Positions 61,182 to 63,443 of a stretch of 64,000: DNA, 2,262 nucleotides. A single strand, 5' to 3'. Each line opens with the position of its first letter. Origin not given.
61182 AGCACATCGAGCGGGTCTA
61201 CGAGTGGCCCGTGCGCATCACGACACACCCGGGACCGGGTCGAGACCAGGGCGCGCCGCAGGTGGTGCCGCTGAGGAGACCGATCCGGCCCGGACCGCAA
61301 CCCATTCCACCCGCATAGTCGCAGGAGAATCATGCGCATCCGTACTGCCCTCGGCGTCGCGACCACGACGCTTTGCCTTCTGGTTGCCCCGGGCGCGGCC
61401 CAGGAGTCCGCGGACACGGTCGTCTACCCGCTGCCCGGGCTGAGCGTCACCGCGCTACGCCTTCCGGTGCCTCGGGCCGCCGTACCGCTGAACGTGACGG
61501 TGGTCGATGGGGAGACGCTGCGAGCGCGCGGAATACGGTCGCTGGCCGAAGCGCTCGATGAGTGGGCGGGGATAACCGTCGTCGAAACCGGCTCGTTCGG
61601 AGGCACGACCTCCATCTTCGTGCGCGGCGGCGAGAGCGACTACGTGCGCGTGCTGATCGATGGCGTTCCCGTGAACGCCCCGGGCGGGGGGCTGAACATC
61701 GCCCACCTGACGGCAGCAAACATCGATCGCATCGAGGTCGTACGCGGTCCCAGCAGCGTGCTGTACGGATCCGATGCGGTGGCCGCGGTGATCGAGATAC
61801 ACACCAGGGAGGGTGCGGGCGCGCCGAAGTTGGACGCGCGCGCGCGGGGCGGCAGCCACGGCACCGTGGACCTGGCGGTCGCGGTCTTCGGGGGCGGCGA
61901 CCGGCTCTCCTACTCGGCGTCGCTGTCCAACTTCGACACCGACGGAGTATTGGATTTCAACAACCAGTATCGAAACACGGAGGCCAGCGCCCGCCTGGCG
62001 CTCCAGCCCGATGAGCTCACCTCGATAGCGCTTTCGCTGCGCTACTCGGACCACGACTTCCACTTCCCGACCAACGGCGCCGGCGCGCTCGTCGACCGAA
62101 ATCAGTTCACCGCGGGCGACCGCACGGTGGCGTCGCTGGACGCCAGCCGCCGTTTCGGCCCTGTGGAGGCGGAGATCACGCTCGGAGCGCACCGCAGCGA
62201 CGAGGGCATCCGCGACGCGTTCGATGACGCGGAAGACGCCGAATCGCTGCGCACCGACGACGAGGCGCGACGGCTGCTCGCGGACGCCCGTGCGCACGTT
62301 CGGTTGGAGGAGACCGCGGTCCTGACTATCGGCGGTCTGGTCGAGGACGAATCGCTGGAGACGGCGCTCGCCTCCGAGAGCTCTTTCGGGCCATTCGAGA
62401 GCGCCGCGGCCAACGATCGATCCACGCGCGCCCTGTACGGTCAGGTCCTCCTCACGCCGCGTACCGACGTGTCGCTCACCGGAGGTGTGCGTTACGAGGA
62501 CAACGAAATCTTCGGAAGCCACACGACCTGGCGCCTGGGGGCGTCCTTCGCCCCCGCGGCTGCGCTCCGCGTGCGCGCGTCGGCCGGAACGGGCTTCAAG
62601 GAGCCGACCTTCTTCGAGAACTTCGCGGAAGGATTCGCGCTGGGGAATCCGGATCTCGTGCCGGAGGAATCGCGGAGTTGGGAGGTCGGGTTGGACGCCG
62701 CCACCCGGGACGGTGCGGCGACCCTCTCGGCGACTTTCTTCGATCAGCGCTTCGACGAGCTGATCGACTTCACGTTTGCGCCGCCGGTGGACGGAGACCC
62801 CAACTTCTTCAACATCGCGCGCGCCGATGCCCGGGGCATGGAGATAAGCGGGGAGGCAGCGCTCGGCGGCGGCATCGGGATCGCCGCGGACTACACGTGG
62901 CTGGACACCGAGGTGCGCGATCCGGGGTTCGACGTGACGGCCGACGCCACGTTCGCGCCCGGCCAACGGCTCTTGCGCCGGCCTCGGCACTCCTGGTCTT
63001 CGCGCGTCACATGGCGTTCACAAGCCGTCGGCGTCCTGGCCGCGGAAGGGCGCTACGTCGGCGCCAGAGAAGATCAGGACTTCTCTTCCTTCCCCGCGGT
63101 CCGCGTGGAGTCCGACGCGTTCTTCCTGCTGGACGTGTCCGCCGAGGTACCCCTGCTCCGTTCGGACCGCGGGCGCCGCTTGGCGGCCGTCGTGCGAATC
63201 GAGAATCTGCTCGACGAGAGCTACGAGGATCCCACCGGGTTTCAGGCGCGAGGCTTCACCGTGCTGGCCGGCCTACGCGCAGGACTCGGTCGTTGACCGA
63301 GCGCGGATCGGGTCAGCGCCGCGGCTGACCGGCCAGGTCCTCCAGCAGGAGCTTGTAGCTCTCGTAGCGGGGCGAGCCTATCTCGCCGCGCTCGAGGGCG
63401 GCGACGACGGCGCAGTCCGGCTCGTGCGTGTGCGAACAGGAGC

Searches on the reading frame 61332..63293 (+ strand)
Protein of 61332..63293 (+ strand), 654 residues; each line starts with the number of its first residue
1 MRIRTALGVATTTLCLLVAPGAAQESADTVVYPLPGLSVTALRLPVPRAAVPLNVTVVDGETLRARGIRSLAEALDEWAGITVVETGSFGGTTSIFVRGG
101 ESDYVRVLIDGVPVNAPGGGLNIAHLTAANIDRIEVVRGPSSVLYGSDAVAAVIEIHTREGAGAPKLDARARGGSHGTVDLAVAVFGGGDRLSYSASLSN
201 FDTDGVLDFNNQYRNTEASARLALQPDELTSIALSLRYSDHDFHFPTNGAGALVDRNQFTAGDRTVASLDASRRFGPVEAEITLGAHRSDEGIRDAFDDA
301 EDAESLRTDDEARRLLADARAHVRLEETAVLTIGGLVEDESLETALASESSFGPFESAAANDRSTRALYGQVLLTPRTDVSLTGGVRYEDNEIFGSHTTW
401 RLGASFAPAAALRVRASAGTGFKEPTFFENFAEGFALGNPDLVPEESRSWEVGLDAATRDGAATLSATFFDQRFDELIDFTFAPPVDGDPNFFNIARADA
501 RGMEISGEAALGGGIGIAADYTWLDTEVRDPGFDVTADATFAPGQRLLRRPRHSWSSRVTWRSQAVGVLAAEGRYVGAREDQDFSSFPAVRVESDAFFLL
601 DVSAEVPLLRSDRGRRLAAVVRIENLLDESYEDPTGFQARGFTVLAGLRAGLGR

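Call 101: find_encoding_contigs(protein=window:61332-63293:+, flank=10000, max_places=4)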
Protein window:61332-63293:+ (654 aa): 1 contig read that carries it; 1 place shown.
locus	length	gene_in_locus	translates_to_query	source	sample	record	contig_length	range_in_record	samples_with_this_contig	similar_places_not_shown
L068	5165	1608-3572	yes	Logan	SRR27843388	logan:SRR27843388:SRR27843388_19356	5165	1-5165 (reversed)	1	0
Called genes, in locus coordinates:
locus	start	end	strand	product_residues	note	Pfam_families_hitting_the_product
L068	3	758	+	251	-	?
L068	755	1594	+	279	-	PF00005:ABC_tran, PF13304:AAA_21 (faint)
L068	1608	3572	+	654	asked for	PF07715:Plug, PF00593:TonB_dep_Rec_b-barrel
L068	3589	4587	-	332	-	PF03193:RsgA_GTPase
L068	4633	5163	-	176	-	?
